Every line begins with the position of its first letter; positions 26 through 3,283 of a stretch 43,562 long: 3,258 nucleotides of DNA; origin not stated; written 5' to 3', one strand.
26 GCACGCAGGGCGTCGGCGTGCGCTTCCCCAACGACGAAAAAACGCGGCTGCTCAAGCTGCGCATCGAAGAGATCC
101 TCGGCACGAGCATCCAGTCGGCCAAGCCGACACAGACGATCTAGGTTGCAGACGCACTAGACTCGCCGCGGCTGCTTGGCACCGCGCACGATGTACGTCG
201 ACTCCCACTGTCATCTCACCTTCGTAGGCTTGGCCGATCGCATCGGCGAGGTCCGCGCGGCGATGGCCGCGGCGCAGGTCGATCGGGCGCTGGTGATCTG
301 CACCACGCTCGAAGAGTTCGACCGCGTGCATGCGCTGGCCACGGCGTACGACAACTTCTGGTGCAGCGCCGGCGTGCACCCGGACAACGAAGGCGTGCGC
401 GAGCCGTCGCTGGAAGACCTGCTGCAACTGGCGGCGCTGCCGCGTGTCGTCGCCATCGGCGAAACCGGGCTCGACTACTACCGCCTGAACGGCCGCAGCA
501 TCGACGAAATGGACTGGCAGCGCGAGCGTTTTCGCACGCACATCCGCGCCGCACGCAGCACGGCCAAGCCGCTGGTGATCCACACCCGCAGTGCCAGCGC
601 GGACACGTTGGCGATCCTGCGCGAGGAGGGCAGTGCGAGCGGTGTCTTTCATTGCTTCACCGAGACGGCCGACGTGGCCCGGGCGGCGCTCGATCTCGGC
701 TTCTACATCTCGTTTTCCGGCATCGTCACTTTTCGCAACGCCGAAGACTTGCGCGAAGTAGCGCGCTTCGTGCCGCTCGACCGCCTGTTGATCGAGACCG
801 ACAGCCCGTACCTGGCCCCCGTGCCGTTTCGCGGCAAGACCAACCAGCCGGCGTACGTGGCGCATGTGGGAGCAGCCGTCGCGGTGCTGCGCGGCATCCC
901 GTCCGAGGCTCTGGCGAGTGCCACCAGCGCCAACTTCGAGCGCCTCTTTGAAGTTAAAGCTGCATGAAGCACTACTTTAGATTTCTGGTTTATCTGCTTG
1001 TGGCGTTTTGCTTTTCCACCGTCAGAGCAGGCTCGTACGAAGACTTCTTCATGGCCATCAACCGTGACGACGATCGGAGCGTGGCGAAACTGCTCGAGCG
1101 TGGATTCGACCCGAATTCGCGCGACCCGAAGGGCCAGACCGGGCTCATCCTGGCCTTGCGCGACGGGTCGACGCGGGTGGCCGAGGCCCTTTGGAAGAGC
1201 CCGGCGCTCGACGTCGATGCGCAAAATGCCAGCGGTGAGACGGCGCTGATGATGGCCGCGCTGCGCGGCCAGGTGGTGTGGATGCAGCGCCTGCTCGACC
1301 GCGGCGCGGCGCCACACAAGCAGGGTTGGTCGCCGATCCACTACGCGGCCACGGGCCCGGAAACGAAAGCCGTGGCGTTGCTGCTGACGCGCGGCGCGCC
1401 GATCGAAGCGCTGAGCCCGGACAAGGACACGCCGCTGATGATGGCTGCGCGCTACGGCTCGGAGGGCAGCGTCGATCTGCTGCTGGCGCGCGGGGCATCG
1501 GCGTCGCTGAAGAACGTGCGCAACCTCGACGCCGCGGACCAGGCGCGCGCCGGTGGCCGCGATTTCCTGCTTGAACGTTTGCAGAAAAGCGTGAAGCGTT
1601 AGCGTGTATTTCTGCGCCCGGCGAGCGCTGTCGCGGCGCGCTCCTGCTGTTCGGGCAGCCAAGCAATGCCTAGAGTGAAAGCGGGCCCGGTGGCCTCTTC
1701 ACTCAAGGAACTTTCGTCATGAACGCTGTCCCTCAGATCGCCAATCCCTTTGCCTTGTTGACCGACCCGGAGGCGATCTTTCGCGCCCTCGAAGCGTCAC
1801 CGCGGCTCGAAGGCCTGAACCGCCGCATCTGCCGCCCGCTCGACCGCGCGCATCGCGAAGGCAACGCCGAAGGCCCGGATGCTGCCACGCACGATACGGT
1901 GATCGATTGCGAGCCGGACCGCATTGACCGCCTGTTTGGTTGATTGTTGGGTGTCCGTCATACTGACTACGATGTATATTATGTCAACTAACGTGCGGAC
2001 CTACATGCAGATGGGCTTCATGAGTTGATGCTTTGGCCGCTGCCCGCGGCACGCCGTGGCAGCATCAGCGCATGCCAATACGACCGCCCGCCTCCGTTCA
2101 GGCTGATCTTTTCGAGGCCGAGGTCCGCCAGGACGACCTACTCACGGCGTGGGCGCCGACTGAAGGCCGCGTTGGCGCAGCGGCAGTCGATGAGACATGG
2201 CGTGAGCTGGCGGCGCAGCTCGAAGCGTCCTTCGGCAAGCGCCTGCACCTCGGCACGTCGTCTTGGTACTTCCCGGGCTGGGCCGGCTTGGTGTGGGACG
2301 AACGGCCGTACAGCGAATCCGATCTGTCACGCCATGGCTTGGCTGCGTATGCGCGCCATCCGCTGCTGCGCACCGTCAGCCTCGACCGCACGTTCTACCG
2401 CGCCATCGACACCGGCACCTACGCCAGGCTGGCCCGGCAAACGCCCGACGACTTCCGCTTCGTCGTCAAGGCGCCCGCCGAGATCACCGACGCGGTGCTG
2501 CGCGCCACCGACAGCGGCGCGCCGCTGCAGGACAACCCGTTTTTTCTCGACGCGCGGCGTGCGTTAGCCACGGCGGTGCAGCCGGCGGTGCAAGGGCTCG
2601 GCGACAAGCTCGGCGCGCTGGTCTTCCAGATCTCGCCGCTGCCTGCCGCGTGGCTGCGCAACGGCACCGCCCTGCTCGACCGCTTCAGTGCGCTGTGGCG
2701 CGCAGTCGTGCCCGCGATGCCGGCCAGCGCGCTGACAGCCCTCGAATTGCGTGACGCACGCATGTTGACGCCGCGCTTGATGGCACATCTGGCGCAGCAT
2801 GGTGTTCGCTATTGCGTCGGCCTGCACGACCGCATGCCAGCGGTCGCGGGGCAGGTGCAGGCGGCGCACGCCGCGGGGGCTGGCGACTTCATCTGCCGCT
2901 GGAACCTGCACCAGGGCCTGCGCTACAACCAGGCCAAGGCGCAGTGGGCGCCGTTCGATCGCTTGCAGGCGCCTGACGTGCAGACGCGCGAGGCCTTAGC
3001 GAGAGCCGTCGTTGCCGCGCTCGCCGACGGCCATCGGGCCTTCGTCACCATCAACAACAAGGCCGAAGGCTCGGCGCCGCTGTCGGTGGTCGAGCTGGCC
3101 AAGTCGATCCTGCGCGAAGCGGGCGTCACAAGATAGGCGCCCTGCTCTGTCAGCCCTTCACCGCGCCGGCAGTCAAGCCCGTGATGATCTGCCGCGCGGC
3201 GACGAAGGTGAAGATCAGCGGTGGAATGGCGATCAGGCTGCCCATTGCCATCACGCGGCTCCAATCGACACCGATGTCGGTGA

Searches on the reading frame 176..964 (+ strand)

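Call 50: search_protein_families(library=pfam, max_evalue=0.001, proteins=[window:176-964:+])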
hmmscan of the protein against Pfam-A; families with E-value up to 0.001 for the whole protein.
window:176-964:+ (263 aa): 1 family
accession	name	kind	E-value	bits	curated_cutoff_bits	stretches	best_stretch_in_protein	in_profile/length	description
PF01026.27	TatD_DNase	-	6e-79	265.4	27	1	8-258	1-252/253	TatD related DNase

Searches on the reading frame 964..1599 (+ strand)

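Call 50: search_protein_families(library=pfam, max_evalue=0.001, proteins=[window:964-1599:+])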
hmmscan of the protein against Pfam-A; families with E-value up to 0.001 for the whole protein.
window:964-1599:+ (212 aa): 6 families
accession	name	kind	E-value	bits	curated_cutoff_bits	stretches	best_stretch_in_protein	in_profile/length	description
PF12796.13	Ank_2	-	5.1e-23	81.9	27.3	2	29-118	2-87/90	Ankyrin repeats (3 copies)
PF00023.36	Ank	-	2e-21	75.3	21.1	1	154-184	2-32/33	Ankyrin repeat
PF13857.12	Ank_5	-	7.5e-19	68.1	27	2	140-188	1-50/56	Ankyrin repeats (many copies)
PF13637.12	Ank_4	-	6.5e-17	61.7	22.7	1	125-174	1-50/50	Ankyrin repeats (many copies)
PF13606.12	Ank_3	-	2.9e-15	55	22.3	0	155-180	3-28/30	Ankyrin repeat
PF24521.3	Ank_KRIT1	-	0.00035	20.7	80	0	92-175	19-106/149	KRIT1 ankyrin-repeats domain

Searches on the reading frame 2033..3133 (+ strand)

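Call 50: search_protein_families(library=pfam, max_evalue=0.001, proteins=[window:2033-3133:+])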
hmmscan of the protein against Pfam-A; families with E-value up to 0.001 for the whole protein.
window:2033-3133:+ (367 aa): 1 family
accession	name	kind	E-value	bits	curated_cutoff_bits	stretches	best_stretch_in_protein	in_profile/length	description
PF01904.24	DUF72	-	2.6e-33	116.3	25.3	1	94-357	2-216/217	Protein of unknown function DUF72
